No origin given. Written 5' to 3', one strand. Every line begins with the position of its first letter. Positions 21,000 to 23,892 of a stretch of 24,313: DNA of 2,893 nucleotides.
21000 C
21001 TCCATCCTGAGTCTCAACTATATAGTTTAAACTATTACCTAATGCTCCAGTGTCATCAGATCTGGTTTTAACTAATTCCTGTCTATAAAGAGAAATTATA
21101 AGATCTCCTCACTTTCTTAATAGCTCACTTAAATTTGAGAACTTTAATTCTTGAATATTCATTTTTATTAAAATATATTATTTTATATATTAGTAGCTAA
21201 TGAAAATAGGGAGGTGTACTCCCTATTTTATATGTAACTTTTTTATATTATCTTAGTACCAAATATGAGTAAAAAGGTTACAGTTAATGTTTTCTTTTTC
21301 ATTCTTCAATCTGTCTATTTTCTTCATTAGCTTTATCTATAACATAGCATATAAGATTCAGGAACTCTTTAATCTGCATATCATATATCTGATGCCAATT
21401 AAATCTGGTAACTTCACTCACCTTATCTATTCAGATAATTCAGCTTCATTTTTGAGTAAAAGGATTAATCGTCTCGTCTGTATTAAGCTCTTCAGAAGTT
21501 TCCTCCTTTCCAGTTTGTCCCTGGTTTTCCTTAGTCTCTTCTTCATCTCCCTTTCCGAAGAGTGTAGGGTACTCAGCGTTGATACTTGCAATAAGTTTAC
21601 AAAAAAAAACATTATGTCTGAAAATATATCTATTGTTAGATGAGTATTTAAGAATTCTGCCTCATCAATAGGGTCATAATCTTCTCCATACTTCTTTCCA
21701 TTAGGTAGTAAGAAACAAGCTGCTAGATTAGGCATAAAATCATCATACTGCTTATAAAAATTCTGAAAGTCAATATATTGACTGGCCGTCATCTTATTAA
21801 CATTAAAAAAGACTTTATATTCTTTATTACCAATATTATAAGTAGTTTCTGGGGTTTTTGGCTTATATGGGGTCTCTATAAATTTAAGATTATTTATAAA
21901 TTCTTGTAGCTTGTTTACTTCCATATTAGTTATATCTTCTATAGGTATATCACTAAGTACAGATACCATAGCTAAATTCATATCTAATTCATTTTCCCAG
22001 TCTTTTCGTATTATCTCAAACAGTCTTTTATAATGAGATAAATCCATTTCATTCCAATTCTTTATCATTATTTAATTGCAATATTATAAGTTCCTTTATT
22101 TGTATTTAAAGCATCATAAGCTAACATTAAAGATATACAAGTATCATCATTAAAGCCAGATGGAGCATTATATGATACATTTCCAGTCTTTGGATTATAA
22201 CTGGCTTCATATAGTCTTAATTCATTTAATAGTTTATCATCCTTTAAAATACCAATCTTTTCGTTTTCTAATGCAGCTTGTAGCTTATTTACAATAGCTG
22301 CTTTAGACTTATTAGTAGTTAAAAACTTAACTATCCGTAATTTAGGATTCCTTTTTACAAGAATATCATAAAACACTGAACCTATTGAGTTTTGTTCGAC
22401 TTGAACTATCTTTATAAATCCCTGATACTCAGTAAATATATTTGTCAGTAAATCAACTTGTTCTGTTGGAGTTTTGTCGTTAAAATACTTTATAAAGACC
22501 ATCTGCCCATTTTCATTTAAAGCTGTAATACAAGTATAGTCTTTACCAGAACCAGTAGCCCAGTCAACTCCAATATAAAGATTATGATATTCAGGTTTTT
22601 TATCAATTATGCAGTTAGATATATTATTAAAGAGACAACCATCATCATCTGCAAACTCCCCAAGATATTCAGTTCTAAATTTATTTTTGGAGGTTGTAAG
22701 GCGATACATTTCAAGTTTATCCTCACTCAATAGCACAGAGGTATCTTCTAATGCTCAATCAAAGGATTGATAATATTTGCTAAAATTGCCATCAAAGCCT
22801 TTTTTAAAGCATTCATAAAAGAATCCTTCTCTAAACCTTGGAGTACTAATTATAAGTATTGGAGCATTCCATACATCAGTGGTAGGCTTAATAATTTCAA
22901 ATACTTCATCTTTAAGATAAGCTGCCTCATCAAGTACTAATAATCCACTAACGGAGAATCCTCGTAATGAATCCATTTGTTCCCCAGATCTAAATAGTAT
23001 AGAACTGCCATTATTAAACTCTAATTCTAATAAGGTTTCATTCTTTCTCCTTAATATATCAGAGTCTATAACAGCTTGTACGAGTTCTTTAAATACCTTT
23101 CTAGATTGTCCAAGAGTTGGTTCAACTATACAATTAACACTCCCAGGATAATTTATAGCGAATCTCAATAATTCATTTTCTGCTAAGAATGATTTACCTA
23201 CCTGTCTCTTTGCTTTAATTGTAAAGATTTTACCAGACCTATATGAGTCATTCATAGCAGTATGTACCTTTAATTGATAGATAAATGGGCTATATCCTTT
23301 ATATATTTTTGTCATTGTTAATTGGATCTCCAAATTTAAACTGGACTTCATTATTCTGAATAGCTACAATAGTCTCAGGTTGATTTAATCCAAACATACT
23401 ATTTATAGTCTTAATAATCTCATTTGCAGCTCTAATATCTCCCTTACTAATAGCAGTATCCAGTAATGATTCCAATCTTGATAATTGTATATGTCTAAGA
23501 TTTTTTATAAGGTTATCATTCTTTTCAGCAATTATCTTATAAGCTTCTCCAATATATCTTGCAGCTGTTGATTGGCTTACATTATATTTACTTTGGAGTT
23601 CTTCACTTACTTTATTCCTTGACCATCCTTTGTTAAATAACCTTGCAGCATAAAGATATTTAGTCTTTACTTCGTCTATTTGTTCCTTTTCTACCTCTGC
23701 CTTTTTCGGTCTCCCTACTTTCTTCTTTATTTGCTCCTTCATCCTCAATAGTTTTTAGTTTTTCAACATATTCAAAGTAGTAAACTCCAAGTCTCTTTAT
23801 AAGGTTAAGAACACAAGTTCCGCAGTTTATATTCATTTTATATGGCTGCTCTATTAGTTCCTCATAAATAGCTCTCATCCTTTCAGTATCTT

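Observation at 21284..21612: T9 slippery run with a 105-codon -1 frame that is open only under the recoded code: a hidden G/GT-type tail-chaperone frameshift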

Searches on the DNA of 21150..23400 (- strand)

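Call 18: search_dna_similar(query=window:21150-23400:-, collection=phages, mode=near, max_rows=20)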
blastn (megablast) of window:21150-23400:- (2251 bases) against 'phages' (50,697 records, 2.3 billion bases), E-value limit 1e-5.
No match.

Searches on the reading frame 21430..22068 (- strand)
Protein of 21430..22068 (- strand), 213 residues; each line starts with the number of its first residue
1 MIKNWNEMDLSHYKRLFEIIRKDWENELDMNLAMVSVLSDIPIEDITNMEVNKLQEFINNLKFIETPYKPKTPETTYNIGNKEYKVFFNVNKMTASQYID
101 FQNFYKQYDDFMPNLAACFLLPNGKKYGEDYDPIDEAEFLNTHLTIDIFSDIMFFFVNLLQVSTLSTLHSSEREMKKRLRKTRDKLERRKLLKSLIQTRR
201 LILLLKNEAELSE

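Call 8: search_protein_families(library=phrogs, max_evalue=0.01, proteins=[window:21430-22068:-])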
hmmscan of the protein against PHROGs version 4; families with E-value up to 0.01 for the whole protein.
seq(213 aa): 0 families

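Call 9: search_protein_families(library=pfam, max_evalue=1, proteins=[window:21430-22068:-])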
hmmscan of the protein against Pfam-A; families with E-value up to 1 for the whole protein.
seq(213 aa): 1 family
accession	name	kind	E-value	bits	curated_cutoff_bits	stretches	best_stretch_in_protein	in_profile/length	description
PF07219.19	HemY_N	-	0.23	12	31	1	142-197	14-69/107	HemY protein N-terminus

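Call 78: predict_structure(alignment_id=A9)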
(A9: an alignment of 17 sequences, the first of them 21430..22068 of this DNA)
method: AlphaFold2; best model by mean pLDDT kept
length: 213 residues; sequences in the alignment: 17
mean_pLDDT: 89.9   pTM: 0.79
mean pLDDT of the five models: 89.9, 90.0, 89.2, 87.7, 87.6
residues with pLDDT >= 90: 147; 70-90: 60; 50-70: 2; < 50: 4
segments of 3 or more residues with pLDDT < 50: 210-213
pLDDT, mean of each block of 10 residues (from residue 1): 94 93 90 94 91 91 90 94 90 85 87 94 90 94 96 90 89 93 94 93 74 32
secondary structure, 60 per line:
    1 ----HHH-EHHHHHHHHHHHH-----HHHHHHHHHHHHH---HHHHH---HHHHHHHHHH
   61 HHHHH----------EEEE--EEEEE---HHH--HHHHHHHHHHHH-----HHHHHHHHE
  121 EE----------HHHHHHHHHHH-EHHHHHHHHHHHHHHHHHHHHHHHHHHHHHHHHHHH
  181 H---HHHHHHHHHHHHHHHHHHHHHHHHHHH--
elements in order: H10-21 H27-39 H43-47 H51-65 E76-79 E82-86 H95-106 H112-119 E120-122 H133-143 H146-181 H185-211
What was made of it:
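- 21427..22068 (-): Short-isoform CDS (0 frame), 213 aa. N-domain is residues 1-156, followed by a basic 57-aa tail. Stop is TAG at 21429-21427. The start ATG overlaps the TerL stop by one base. Call 78: AF2 mean pLDDT 89.9, with the tail forming helices 146-181 and 185-211.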

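Call 97: fold_search(model_id=the predicted structure, library=pdb)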
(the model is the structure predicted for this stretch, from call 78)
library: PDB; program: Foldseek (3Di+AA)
matches with E <= 10: 71; with E <= 0.001: 0
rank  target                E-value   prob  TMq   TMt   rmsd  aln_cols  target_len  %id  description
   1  8otz_EP               1.4e+00  0.04  0.18  0.12  37.0       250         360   11  48-nm repeat of the native axonemal doublet microtubule from bovine sperm (released 2023-11-22)
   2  7b07                  1.8e+00  0.06  0.16  0.05  20.8       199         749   20  TgoT_6G12 apo (released 2020-12-30)
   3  8to0_L                1.8e+00  0.02  0.12  0.09  35.2       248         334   13  48-nm repeating structure of doublets from mouse sperm flagella (released 2023-11-01)
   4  7xw3                  1.9e+00  0.08  0.21  0.04  21.8       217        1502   12  Cryo-EM structure of an apo-form of human DICER (released 2023-03-08)
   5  4k8z_A                1.9e+00  0.07  0.18  0.06  20.9       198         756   18  KOD Polymerase in binary complex with dsDNA (released 2013-06-26)
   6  8jxk_E                2.0e+00  0.14  0.24  0.32  18.4       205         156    9  Crystal Structure of Rv0047c from Mycobacterium tuberculosis (released 2024-07-03)
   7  8otz_By               2.0e+00  0.13  0.22  0.30  33.2       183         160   15  48-nm repeat of the native axonemal doublet microtubule from bovine sperm (released 2023-11-22)
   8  4dj9_A                2.2e+00  0.11  0.24  0.22  20.5       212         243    9  Human vinculin head domain Vh1 (residues 1-258) in complex with the talin vinculin binding site 50 (VBS50, residues 20 (released 2012-02-29)
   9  7b0g_A                2.3e+00  0.05  0.16  0.05  20.9       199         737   20  TgoT_6G12 binary with 2 hCTPs (released 2020-12-30)
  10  3s90_B                2.5e+00  0.12  0.26  0.22  20.3       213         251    9  Human vinculin head domain Vh1 (residues 1-252) in complex with murine talin (VBS33; residues 1512-1546) (released 2011-06-22)
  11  9evs_D                2.9e+00  0.12  0.26  0.13  20.4       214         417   12  Structure of the flowering plant mitoribosome with P-site tRNA (released 2025-09-03)
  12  4p9t_A                2.9e+00  0.06  0.20  0.19  18.7       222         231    6  Structure of the free form of the N-terminal VH1 domain of monomeric alpha-catenin (released 2015-04-29)
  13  5vu9_A                2.9e+00  0.04  0.17  0.05  20.9       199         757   19  TNA polymerase, translocated product (released 2017-12-06)
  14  8iyj_j                3.5e+00  0.10  0.23  0.20  33.9       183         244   13  Cryo-EM structure of the 48-nm repeat doublet microtubule from mouse sperm (released 2023-07-05)
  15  9cpc_2K               3.7e+00  0.08  0.21  0.19  35.9       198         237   15  Atomic model of porcine brain ventricles cilia doublet microtubule (48-nm periodicity) (released 2024-10-23)
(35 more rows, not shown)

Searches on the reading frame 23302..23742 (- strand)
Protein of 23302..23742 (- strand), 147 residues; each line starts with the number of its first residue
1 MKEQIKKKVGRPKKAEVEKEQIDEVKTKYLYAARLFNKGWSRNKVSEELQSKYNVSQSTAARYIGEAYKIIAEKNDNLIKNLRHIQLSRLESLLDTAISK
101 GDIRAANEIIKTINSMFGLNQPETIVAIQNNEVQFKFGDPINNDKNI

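Call 87: search_protein_families(library=phrogs, max_evalue=0.001, proteins=[window:23302-23742:-])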
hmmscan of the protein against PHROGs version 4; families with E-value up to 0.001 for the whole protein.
seq(147 aa): 1 family
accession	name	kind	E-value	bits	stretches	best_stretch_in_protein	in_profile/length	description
phrog_645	-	DNA, RNA and nucleotide metabolism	2.1e-06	29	1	20-144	18-146/196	Rnase E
